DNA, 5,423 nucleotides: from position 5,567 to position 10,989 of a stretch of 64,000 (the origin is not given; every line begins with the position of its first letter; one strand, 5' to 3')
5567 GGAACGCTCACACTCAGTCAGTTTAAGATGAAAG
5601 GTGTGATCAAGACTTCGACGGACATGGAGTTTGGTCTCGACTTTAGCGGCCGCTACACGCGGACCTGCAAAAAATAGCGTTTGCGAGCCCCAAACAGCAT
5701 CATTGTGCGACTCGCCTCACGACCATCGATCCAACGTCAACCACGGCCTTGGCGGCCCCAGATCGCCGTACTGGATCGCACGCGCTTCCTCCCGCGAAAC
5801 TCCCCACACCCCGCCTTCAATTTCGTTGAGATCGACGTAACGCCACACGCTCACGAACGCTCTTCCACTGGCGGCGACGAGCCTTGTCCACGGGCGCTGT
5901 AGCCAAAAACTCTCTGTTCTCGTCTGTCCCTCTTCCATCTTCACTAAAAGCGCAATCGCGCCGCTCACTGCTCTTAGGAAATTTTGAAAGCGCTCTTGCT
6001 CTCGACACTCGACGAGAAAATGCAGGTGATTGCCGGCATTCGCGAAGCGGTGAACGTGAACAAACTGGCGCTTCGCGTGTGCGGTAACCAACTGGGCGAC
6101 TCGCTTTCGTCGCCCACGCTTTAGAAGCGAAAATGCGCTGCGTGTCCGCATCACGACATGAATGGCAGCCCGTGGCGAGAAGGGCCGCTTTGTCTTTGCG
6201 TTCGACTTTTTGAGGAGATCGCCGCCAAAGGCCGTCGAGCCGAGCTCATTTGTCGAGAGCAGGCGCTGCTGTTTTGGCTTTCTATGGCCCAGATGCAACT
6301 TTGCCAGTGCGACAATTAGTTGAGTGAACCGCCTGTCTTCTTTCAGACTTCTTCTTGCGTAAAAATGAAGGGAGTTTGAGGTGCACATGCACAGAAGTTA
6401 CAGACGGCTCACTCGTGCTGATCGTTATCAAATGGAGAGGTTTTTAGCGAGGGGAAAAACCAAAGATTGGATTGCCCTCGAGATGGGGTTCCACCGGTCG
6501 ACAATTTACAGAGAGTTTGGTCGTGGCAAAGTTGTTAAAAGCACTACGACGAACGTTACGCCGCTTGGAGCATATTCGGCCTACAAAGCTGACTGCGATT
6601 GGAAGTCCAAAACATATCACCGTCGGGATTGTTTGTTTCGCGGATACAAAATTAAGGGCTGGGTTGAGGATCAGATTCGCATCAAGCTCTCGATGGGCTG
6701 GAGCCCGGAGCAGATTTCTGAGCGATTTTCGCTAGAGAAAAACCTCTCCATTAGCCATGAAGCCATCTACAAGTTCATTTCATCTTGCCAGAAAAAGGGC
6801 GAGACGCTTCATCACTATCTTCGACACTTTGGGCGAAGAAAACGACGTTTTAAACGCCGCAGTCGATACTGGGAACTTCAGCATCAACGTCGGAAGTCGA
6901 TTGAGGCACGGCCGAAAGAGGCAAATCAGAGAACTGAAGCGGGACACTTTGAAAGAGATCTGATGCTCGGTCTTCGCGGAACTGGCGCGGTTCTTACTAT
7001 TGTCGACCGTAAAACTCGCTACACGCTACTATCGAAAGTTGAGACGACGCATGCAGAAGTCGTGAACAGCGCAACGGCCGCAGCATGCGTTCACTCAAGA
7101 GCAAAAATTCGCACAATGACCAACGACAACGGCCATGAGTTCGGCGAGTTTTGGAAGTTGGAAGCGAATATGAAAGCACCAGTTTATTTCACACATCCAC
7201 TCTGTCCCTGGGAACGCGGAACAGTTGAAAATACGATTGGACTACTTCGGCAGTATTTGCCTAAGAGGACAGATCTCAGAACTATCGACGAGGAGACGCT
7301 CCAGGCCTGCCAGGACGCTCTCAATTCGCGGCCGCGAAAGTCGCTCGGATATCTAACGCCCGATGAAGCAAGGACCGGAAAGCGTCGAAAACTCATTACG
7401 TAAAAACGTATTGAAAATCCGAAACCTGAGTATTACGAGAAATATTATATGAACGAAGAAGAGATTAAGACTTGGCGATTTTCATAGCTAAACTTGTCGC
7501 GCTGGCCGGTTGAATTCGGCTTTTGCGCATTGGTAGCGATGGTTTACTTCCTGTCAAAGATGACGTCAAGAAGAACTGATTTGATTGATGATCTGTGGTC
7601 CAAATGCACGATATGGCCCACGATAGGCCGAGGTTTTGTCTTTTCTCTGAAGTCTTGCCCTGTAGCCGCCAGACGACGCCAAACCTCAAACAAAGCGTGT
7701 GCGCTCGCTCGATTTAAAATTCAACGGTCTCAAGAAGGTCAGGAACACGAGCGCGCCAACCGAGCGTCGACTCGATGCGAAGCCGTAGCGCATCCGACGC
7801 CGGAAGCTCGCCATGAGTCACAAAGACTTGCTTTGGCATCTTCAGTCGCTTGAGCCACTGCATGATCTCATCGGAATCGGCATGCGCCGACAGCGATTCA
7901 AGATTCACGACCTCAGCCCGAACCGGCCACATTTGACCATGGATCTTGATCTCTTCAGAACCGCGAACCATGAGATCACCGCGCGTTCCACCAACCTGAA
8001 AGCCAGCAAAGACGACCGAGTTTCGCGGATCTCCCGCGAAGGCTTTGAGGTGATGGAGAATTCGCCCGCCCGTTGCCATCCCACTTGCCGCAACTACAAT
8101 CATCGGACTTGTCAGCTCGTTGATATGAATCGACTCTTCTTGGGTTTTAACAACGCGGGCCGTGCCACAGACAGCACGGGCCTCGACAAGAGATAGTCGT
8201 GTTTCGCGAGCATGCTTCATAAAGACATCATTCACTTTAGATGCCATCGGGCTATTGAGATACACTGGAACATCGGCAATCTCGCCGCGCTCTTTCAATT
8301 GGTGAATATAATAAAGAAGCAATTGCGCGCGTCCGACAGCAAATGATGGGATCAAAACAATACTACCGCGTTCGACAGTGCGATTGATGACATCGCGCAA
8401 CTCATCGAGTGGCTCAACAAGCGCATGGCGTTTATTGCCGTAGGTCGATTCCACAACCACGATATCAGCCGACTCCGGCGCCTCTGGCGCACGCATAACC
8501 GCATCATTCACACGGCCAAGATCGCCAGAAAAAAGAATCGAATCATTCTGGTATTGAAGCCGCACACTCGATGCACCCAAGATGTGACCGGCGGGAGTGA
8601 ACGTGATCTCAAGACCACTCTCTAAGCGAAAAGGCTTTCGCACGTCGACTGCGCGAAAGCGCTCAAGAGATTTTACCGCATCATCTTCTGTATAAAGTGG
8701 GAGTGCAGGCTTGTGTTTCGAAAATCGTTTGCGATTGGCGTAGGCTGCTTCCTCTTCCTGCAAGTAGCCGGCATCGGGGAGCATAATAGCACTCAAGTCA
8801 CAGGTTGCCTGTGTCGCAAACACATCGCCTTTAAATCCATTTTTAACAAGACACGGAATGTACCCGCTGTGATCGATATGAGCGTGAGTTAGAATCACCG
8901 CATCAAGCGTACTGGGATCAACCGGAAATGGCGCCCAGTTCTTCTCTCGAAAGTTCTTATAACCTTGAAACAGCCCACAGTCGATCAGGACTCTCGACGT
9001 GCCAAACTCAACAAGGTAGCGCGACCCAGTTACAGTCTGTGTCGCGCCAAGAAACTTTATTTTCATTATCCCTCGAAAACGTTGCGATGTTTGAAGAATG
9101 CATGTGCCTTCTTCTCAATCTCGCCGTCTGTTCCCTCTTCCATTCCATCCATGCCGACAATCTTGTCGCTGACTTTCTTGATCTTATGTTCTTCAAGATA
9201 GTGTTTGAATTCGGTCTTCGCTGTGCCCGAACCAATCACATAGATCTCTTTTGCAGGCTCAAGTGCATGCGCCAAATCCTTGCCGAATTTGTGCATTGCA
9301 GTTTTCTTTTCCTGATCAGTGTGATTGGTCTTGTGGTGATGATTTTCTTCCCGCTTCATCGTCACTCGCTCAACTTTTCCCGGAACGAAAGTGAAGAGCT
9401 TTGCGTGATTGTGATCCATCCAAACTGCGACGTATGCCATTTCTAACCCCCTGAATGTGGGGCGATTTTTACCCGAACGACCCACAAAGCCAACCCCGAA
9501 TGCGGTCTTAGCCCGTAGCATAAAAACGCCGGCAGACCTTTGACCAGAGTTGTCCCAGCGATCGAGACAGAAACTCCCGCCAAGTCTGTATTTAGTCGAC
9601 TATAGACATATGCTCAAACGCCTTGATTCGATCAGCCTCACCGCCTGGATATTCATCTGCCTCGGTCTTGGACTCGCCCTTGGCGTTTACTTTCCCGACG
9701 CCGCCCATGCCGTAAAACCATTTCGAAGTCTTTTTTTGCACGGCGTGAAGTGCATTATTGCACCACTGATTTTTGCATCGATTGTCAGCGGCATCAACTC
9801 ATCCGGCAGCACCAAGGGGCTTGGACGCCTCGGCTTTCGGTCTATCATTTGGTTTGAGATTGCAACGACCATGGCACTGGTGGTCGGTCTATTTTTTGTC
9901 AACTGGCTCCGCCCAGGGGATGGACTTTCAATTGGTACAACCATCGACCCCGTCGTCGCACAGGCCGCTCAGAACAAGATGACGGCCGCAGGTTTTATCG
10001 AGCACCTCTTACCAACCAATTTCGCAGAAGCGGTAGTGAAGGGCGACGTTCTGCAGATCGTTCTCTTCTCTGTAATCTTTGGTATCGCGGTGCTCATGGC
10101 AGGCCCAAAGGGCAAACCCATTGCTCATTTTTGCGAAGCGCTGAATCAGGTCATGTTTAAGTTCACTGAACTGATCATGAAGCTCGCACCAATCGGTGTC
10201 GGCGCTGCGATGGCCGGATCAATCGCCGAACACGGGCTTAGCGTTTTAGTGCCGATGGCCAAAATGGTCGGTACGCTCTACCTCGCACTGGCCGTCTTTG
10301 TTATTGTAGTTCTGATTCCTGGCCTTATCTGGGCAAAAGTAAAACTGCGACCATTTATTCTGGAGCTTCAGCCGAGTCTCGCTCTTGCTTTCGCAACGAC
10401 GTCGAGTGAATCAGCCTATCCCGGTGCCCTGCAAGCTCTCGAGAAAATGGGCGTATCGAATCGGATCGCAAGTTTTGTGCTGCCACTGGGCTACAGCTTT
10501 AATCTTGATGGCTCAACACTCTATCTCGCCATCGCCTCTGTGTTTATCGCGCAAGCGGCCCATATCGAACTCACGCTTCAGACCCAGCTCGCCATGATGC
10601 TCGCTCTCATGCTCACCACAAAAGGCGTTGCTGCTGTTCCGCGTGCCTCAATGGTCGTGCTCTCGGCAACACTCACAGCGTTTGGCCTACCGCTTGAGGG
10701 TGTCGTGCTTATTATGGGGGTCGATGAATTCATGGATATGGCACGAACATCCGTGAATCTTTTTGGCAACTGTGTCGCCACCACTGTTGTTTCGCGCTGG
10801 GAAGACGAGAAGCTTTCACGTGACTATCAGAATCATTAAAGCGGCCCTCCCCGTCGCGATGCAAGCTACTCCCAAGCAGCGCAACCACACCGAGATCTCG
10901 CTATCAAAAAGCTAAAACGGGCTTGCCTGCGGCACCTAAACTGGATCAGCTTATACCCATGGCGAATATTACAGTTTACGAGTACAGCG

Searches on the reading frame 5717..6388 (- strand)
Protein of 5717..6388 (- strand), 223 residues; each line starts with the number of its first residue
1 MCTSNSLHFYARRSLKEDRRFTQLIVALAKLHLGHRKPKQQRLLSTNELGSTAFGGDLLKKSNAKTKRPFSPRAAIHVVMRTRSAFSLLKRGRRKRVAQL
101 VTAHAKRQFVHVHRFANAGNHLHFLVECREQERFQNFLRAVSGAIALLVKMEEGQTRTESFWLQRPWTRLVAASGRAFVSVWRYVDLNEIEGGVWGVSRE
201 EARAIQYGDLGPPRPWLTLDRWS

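Call 19: search_protein_families(library=pfam, proteins=[window:5717-6388:-], max_evalue=0.001)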
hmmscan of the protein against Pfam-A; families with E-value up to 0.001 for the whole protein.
window:5717-6388:- (223 aa): 1 family
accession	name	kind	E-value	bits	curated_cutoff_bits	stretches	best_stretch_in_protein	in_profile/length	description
PF01797.21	Y1_Tnp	-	1.3e-07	32.2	23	1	74-169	5-99/121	Transposase IS200 like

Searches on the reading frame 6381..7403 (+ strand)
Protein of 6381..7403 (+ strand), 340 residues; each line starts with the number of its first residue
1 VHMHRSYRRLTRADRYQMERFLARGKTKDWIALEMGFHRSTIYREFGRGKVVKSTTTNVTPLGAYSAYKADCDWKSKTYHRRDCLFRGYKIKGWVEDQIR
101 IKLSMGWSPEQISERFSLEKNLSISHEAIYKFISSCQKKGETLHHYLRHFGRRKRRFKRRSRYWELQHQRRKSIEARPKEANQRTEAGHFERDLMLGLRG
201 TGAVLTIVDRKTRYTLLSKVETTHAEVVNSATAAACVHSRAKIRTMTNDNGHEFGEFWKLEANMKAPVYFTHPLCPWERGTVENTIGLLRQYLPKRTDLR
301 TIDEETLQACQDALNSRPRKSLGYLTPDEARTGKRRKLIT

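Call 19: search_protein_families(library=pfam, proteins=[window:6381-7403:+], max_evalue=0.001)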
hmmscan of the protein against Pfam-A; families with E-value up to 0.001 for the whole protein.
window:6381-7403:+ (340 aa): 2 families
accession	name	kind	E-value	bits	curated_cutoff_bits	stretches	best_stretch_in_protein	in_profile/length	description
PF13936.12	HTH_38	-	1.7e-06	28.1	27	1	6-45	1-40/44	Helix-turn-helix domain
PF00665.32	rve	-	2e-05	25.2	32.6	1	203-273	25-99/102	Integrase core domain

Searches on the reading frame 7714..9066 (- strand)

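Call 19: search_protein_families(library=pfam, proteins=[window:7714-9066:-], max_evalue=0.001)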
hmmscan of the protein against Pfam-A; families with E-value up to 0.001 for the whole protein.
window:7714-9066:- (450 aa): 5 families
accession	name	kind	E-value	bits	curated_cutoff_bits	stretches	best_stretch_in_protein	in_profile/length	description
PF10996.14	Beta-Casp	-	1.2e-33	116.6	27.7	1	247-364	1-118/120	Beta-Casp domain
PF07521.17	RMMBL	-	1e-16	61.1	21.6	1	381-442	3-63/63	Zn-dependent metallo-hydrolase RNA specificity domain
PF12706.13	Lactamase_B_2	-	1.5e-15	57.8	27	1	25-212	2-169/200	Beta-lactamase superfamily domain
PF00753.33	Lactamase_B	-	6.6e-14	52.7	22.7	1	17-68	9-58/196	Metallo-beta-lactamase superfamily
PF16661.11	Lactamase_B_6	-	8.7e-10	38.7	27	1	18-192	1-171/193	Metallo-beta-lactamase superfamily domain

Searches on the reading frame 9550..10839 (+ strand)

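Call 19: search_protein_families(library=pfam, proteins=[window:9550-10839:+], max_evalue=0.001)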
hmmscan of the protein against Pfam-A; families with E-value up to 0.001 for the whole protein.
window:9550-10839:+ (429 aa): 1 family
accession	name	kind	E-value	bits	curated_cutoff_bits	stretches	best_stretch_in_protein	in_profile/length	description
PF00375.23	SDF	-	9.4e-113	377.6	27.9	1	30-417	1-387/387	Sodium:dicarboxylate symporter family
